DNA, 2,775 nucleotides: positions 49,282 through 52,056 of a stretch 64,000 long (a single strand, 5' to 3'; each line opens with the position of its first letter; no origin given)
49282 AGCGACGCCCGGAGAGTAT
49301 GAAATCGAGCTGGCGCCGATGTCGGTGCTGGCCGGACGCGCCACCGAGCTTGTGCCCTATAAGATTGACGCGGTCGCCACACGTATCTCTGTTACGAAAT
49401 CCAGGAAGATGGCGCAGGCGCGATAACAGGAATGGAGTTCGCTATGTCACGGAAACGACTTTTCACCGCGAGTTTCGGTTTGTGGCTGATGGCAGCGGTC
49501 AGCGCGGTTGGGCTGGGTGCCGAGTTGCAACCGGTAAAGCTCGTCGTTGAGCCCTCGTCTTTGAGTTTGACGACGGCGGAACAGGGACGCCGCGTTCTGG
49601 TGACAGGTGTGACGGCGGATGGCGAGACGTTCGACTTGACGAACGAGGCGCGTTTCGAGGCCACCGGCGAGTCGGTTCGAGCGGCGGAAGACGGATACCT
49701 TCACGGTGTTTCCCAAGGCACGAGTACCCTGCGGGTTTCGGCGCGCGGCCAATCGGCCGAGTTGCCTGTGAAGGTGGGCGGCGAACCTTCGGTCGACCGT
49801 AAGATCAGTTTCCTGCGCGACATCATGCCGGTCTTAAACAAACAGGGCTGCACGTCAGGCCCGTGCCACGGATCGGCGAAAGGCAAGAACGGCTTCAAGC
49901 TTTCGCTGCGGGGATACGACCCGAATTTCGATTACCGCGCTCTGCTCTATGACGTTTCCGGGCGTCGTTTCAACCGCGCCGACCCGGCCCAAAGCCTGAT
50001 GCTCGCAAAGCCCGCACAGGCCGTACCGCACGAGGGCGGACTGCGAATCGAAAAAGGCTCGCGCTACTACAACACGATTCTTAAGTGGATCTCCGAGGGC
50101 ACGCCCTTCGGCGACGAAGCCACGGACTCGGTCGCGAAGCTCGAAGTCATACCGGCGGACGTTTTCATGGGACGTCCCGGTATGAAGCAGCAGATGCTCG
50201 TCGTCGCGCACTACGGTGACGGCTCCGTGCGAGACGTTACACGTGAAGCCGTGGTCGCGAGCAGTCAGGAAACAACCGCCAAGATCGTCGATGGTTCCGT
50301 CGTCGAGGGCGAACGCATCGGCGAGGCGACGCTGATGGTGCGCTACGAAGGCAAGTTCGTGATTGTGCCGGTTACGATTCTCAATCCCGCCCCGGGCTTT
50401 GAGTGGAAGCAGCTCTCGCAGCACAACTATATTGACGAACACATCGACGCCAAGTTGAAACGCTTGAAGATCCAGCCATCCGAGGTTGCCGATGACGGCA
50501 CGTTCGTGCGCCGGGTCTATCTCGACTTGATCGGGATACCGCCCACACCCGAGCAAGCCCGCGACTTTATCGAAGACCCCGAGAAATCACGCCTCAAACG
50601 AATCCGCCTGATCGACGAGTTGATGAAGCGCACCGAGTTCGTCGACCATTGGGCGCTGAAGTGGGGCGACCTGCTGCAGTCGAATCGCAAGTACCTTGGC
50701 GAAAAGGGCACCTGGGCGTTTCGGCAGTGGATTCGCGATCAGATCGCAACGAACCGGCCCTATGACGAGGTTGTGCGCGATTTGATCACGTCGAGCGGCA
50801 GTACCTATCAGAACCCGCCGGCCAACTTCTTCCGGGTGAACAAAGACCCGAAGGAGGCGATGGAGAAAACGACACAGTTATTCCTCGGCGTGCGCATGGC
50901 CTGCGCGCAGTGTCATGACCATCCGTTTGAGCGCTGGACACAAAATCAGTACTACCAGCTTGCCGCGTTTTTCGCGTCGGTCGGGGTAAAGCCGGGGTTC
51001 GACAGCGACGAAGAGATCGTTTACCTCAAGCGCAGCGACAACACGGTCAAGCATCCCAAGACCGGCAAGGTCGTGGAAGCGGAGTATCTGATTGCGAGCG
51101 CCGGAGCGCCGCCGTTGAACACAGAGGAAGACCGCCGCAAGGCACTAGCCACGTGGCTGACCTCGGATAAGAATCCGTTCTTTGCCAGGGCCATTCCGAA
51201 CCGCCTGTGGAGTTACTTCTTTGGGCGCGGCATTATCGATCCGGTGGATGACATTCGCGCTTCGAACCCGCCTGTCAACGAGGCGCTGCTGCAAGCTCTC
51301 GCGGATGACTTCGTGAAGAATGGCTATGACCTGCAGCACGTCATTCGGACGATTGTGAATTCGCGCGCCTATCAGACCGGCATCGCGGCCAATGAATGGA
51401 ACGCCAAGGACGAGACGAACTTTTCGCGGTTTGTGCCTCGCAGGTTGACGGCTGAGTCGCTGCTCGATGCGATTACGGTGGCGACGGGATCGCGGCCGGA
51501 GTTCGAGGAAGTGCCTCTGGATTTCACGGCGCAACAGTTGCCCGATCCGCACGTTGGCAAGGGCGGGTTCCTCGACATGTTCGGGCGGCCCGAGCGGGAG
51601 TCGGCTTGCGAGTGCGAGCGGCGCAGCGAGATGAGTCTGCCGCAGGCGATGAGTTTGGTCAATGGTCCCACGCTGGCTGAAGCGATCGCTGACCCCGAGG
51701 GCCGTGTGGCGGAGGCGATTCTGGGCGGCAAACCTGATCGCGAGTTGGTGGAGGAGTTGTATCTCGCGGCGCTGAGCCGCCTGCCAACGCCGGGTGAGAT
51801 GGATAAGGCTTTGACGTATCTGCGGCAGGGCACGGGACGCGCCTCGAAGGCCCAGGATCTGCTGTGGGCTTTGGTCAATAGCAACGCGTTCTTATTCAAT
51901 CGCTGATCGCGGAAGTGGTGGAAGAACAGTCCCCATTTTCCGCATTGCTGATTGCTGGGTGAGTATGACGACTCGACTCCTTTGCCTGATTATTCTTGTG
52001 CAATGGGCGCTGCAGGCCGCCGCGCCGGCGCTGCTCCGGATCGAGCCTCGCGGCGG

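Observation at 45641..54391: Four-gene secreted cluster: PSCyt1-WD40, PPC-paralog, DUF1549/DUF1553, PPC-paralog, with no DUF1501 partner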

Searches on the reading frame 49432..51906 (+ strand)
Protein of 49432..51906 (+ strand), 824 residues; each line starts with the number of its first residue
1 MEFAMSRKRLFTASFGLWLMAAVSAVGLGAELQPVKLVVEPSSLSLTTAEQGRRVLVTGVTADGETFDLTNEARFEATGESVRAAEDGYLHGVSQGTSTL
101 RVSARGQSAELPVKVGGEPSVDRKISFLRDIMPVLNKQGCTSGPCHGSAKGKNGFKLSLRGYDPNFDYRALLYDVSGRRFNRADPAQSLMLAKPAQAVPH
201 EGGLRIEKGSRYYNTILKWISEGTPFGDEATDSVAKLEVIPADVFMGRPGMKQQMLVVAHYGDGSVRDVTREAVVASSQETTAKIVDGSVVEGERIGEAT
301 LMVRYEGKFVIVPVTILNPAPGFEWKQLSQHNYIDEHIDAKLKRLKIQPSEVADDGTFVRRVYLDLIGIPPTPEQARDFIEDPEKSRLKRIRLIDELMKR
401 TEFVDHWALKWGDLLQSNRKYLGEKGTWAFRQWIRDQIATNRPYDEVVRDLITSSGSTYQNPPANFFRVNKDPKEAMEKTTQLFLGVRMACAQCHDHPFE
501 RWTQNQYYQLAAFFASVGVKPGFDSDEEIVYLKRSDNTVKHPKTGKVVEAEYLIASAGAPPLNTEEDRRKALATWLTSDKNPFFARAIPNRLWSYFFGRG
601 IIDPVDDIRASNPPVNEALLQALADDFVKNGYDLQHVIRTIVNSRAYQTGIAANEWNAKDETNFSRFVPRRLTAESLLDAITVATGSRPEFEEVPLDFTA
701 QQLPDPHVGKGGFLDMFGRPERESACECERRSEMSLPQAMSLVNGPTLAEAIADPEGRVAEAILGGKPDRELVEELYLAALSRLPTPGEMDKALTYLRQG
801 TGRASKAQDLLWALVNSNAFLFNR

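Call 5: search_protein_families(library=pfam, proteins=[window:49432-51906:+], max_evalue=0.01)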
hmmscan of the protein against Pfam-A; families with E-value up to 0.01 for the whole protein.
window:49432-51906:+ (824 aa): 5 families
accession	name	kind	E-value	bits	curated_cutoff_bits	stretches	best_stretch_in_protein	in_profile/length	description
PF07583.16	PSCyt2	-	3.1e-51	174.7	29.8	1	334-517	2-207/209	Protein of unknown function (DUF1549)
PF07587.16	PSD1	-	9.1e-46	156.7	28.5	1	568-796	1-243/244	Protein of unknown function (DUF1553)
PF07624.16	PSD2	-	0.00035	20.7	25.8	0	572-646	11-73/74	Protein of unknown function (DUF1585)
PF08811.16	DUF1800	-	0.0052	16.4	26.1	0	582-647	239-290/419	Protein of unknown function (DUF1800)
PF21461.3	HL_N-beta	-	0.0066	16.7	27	0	72-115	13-57/57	Hyaluronate lyase, N-terminal beta-sheet domain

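Call 6: search_protein_families(library=ncbifam, proteins=[window:49432-51906:+], max_evalue=0.01)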
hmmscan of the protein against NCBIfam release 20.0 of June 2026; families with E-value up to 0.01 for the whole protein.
window:49432-51906:+ (824 aa): 0 families

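Call 9: find_encoding_contigs(protein=window:49432-51906:+, flank=10000, max_places=6)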
Protein window:49432-51906:+ (824 aa): no gene with exactly this product is on record in the collection.

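Call 31: search_solved_structures(query=window:49432-51906:+, max_evalue=1)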
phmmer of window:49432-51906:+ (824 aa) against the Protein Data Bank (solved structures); distinct sequences matched with E-value up to 1: 4.
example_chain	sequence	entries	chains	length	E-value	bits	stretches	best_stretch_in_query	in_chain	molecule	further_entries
9ifo_A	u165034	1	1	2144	1.5e-08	36.5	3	21-110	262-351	Teneurin-Like Protein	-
9pt5_A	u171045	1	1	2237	1.9e-08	36.2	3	21-110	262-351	Teneurin-like protein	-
2mog_A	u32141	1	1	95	0.78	11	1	238-298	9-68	Bacterial Ig-like domain, group 2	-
2mqg_A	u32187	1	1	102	0.83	10.9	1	237-298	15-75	LigB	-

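Call 46: find_homologous_proteins(query=window:49432-51906:+)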
Query window:49432-51906:+ (824 aa): 6312 proteins with E <= 0.001 among 8000 candidates; the best 120 are listed.
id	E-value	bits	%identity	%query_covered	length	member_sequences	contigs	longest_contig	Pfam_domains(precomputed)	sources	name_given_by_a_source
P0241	0.0e+0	1790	95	100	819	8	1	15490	PF07587.17,PF07583.17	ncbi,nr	ncbi:MAG TPA: DUF1549 and DUF1553 domain-containing protein [Bryobacterales bacterium]|nr:DUF1549 an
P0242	0.0e+0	1666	87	100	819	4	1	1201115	PF07587.17,PF07583.17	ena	-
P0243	0.0e+0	1661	86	100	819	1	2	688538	PF07587.17,PF07583.17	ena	-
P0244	0.0e+0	1609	84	100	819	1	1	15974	PF07587.17,PF07583.17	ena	-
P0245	0.0e+0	1600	84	100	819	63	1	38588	PF07587.17,PF07583.17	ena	-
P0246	0.0e+0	1590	83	100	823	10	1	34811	PF07587.17,PF07583.17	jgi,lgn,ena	-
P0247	0.0e+0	1462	76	100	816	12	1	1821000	PF07587.17,PF07583.17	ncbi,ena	-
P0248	0.0e+0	1456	78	96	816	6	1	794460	PF07587.17,PF07583.17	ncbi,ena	-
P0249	0.0e+0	1395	73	100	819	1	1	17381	PF07587.17,PF07583.17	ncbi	-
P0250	0.0e+0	1385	73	100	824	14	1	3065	PF07587.17,PF07583.17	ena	-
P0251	0.0e+0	1370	72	100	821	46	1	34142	PF07587.17,PF07583.17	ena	-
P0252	0.0e+0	1360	82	84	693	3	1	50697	PF07587.17,PF07583.17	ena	-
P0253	0.0e+0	1354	70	100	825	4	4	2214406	PF07587.17,PF07583.17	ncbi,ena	-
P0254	0.0e+0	1350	71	98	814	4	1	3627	PF07587.17,PF07583.17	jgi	jgi:hypothetical protein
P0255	0.0e+0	1347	71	98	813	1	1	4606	PF07587.17,PF07583.17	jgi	jgi:hypothetical protein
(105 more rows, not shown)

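Call 50: find_encoding_contigs(protein=P0241, flank=10000, max_places=2)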
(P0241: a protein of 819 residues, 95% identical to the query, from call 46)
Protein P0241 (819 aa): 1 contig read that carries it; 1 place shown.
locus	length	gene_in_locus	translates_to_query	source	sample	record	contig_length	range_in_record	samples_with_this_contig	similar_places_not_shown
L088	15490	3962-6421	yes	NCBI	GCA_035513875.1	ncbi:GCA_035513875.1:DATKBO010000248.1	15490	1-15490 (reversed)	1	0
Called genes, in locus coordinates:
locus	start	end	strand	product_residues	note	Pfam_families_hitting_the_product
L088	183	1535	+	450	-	PF07635:PSCyt1, PF24814:WD40_Prp19, PF23381:Beta-prop_IFT122_1st, PF24807:WD40_CDC20-Fz, PF25173:Beta-prop_WDR3_1st, PF25174:Beta-prop_THOC3, PF25175:Beta-prop_WDR5, PF23381:Beta-prop_IFT122_1st, +26 more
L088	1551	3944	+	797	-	PF04151:PPC (weak)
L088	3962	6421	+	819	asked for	PF07583:PSCyt2, PF07587:PSD1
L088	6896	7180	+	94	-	-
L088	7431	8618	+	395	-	PF03781:FGE-sulfatase, PF11741:AMIN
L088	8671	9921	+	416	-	PF00884:Sulfatase, PF01663:Phosphodiest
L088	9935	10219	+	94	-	-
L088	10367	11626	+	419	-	PF06689:zf-C4_ClpX, PF00493:MCM, PF01078:Mg_chelatase (faint), PF05496:RuvB_N (weak), PF07724:AAA_2, PF00004:AAA, PF07728:AAA_5 (weak), PF10431:ClpB_D2-small, +3 more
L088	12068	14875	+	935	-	PF08471:Ribonuc_red_2_N, PF02867:Ribonuc_red_lgC, PF12637:TSCPD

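Call 51: find_encoding_contigs(protein=P0243, flank=10000, max_places=2)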
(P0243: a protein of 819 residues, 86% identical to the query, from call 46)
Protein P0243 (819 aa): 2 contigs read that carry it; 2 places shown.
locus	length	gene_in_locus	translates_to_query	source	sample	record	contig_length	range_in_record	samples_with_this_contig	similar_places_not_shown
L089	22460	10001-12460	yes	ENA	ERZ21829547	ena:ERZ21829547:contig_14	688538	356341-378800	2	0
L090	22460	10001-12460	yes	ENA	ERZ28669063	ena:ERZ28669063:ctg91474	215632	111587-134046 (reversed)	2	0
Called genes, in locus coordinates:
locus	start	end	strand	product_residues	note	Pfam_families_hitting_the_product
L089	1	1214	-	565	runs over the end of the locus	PF01839:FG-GAP (faint), PF13517:FG-GAP_3, PF07593:UnbV_ASPIC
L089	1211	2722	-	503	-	PF00595:PDZ (weak), PF03572:Peptidase_S41, PF28547:CHD_PDZ-protease (faint)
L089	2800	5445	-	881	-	PF00413:Peptidase_M10 (weak), PF13620:CarboxypepD_reg (weak), PF01833:TIG (faint)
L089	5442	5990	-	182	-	-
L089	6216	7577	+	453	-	PF07635:PSCyt1, PF24807:WD40_CDC20-Fz, PF25173:Beta-prop_WDR3_1st, PF25174:Beta-prop_THOC3, PF25175:Beta-prop_WDR5, PF23381:Beta-prop_IFT122_1st, PF25173:Beta-prop_WDR3_1st, PF24814:WD40_Prp19, +28 more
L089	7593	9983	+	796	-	PF04151:PPC (weak)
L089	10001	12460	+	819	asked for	PF07583:PSCyt2, PF07587:PSD1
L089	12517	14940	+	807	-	PF04151:PPC (weak)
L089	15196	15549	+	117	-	PF05973:Gp49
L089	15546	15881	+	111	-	PF13744:HTH_37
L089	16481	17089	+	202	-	PF13271:DUF4062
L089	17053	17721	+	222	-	-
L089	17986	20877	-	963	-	PF00069:Pkinase, PF01636:APH (faint), PF07714:PK_Tyr_Ser-Thr, PF14531:Kinase-like (weak), PF03109:ABC1 (weak), PF26550:Tricorn_2nd (faint), PF07676:PD40 (faint), PF26549:Tricorn_N, +2 more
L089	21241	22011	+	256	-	PF05690:ThiG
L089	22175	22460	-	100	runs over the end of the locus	PF04977:DivIC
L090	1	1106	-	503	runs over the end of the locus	PF00595:PDZ (weak), PF03572:Peptidase_S41, PF28547:CHD_PDZ-protease (faint)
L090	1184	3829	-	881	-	PF00413:Peptidase_M10 (weak), PF13620:CarboxypepD_reg (weak), PF01833:TIG (faint)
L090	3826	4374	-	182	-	-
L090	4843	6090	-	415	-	PF00665:rve (weak)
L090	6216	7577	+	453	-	PF07635:PSCyt1, PF24807:WD40_CDC20-Fz, PF25173:Beta-prop_WDR3_1st, PF25174:Beta-prop_THOC3, PF25175:Beta-prop_WDR5, PF23381:Beta-prop_IFT122_1st, PF25173:Beta-prop_WDR3_1st, PF24814:WD40_Prp19, +28 more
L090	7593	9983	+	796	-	PF04151:PPC (weak)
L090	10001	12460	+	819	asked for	PF07583:PSCyt2, PF07587:PSD1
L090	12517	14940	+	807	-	PF04151:PPC (weak)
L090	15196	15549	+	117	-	PF05973:Gp49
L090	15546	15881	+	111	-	PF13744:HTH_37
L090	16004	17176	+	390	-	PF13271:DUF4062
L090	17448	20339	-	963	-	PF00069:Pkinase, PF01636:APH (faint), PF07714:PK_Tyr_Ser-Thr, PF14531:Kinase-like (weak), PF03109:ABC1 (weak), PF26550:Tricorn_2nd (faint), PF07676:PD40 (faint), PF26549:Tricorn_N, +2 more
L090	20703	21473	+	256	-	PF05690:ThiG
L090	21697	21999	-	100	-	PF04977:DivIC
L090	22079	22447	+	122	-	PF03091:CutA1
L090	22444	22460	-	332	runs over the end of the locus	PF04055:Radical_SAM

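Call 55: predict_structure(alignment_id=A3)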
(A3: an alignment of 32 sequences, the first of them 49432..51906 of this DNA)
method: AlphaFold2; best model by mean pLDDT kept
length: 824 residues; sequences in the alignment: 32
mean_pLDDT: 64.9   pTM: 0.61
mean pLDDT of the five models: 64.9, 64.1, 63.2, 62.2, 60.8
residues with pLDDT >= 90: 91; 70-90: 323; 50-70: 128; < 50: 282
segments of 3 or more residues with pLDDT < 50: 1-9, 18-29, 139-178, 193-204, 413-420, 468-474, 476-478, 486-565, 604-614, 662-695, 698-751, 817-824
pLDDT, mean of each block of 10 residues (from residue 1): 41 48 40 90 81 90 90 86 85 87 93 76 74 65 30 29 35 44 67 40 57 81 73 86 90 93 86 77 84 83 71 84 84 88 84 81 80 87 88 93 79 49 66 84 81 68 59 49 48 35 45 42 29 38 38 32 51 67 70 66 48 61 89 89 82 66 42 41 41 46 33 30 28 39 43 59 81 83 81 84 78 56 24
secondary structure, 60 per line:
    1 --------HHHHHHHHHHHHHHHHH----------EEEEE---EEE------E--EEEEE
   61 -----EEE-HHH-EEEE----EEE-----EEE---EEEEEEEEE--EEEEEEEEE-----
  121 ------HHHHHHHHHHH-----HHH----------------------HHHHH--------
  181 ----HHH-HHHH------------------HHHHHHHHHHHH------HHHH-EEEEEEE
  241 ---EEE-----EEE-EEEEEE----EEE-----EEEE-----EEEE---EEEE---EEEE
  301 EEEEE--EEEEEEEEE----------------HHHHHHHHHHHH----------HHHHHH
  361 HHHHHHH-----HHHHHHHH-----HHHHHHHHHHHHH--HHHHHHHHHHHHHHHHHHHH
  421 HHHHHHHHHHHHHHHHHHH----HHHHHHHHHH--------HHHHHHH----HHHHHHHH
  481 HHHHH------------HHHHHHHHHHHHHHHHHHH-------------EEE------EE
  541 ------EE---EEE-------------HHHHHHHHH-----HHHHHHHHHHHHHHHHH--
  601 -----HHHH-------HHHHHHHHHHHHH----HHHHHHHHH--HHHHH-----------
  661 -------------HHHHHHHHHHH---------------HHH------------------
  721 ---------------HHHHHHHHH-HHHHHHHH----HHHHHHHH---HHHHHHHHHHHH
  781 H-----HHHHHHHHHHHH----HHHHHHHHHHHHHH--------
elements in order (helices of 4 or more, strands of 3 or more residues): H9-25 E36-40 E44-46 E56-60 E66-68 E74-77 E82-84 E90-92 E96-104 E107-115 H127-137 H168-172 H189-192 H211-222 H229-232 E234-240 E244-246 E252-254 E256-261 E266-268 E274-277 E283-286 E290-293 E297-305 E308-316 H333-344 H355-367 H373-380 H386-398 H401-439 H444-453 H462-468 H473-485 H498-516 E530-532 E552-554 H568-576 H582-598 H606-609 H617-629 H634-642 H645-649 H674-684 H736-744 H746-753 H758-765 H769-781 H787-798 H803-816

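Call 57: fold_search(model_id=the predicted structure, library=pdb)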
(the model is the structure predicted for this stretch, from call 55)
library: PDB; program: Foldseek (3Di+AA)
matches with E <= 10: 711; with E <= 0.001: 8
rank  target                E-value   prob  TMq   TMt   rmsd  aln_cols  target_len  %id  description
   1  8gyr_A                5.3e-08  1.00  0.10  0.43  18.8       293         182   10  Crystal structure of a variable region segment of Leptospira host-interacting outer surface protein, LigA (released 2023-06-28)
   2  8gyr_B                7.3e-08  1.00  0.10  0.42  18.3       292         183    9  Crystal structure of a variable region segment of Leptospira host-interacting outer surface protein, LigA (released 2023-06-28)
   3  4uic                  3.3e-04  1.00  0.09  0.11  21.3       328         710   12  Crystal structure of the S-layer protein rSbsC(31-844) (released 2016-04-13)
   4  4uj7                  3.7e-04  1.00  0.15  0.43   9.8       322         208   12  Structure of the S-layer protein SbsC, domains 5-6 (released 2016-04-27)
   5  8opr_A                3.7e-04  0.99  0.09  0.11  17.8       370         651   10  Structure of the EA1 surface layer of Bacillus anthracis (released 2023-11-08)
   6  9hcj_10               3.9e-04  1.00  0.09  0.04  19.8       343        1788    8  D. discoideum nuclear pore complex (released 2024-12-25)
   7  4uj6                  5.3e-04  1.00  0.10  0.11  22.0       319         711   12  Structure of surface layer protein SbsC, domains 1-6 (released 2016-04-27)
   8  2mog_MODEL_1_A        6.6e-04  1.00  0.10  0.76   1.9        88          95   20  Solution structure of the terminal Ig-like domain from Leptospira interrogans LigB (released 2014-08-13)
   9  8zdh_B                2.3e-03  1.00  0.09  0.19   2.5        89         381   24  Cryo-EM structure of Mycobacteriophage Douge genome-packed capsid (gp8 and gp113) (released 2025-06-25)
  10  9g93_A                2.3e-03  1.00  0.13  0.17  12.5       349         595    8  CryoET structure of the in vitro grown Bacillus anthracis Sap S-layer (released 2024-12-18)
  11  7r5k_10               2.3e-03  1.00  0.11  0.06  11.1       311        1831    9  Human nuclear pore complex (constricted) (released 2022-06-22)
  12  8zdk_6                2.6e-03  1.00  0.09  0.20   2.6        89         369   24  Cryo-EM structure of Mycobacteriophage Douge genome-packed vertex (gp8 and gp113) (released 2025-07-16)
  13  5ftx                  3.2e-03  1.00  0.15  0.18   9.4       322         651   12  Structure of surface layer protein SbsC, domains 4-9 (released 2017-02-22)
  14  8zdk_1                3.5e-03  1.00  0.09  0.20   2.6        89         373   24  Cryo-EM structure of Mycobacteriophage Douge genome-packed vertex (gp8 and gp113) (released 2025-07-16)
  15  4uid_A                3.7e-03  1.00  0.09  0.36  19.4       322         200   13  Crystal structure of the S-layer protein SbsC domains 4 and 5 (released 2016-04-13)
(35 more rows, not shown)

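Call 65: search_solved_structures(query=A2, max_evalue=10, show_alignments=0)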
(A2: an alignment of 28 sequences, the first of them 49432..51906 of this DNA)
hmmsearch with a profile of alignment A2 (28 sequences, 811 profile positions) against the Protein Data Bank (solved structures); distinct sequences matched with E-value up to 10: 14.
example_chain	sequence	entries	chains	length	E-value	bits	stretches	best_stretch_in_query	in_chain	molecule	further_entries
9ifo_A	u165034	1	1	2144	7e-27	97.1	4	222-295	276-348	Teneurin-Like Protein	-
9pt5_A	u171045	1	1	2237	8.5e-27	96.9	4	222-295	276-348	Teneurin-like protein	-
8gyr_A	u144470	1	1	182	8.9e-05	24.1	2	224-289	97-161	Leptospira Immunoglobulin-like protein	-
8gyr_B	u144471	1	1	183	0.00011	23.8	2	224-290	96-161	LigA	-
2mog_A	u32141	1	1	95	0.0034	18.8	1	222-292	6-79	Bacterial Ig-like domain, group 2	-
2mqg_A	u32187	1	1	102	0.0036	18.7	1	221-292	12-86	LigB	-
4uid_A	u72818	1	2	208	0.013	16.8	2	241-310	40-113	SURFACE LAYER PROTEIN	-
5ftx_A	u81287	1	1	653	0.018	16.4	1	253-313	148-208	SURFACE LAYER PROTEIN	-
2n7s_A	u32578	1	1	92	0.35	12.2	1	222-277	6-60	Ig-like repeat domain protein 1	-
2mh4_A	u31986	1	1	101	0.36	12.1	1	222-278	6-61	LigB-like protein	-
4uj7_A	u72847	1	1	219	0.5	11.7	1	212-314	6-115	SURFACE LAYER PROTEIN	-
3up6_A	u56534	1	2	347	0.68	11.2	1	27-126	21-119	hypothetical protein BACOVA_04078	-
4uj6_A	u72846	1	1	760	1.6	10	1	253-313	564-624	SURFACE LAYER PROTEIN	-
4uic_A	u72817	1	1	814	1.7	9.9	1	253-313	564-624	SURFACE LAYER PROTEIN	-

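Call 80: search_protein_families(library=pfam, proteins=[L088:6896-7180:+], max_evalue=0.01)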
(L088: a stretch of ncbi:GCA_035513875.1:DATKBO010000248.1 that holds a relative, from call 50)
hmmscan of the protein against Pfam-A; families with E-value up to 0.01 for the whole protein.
L088:6896-7180:+ (94 aa): 0 families
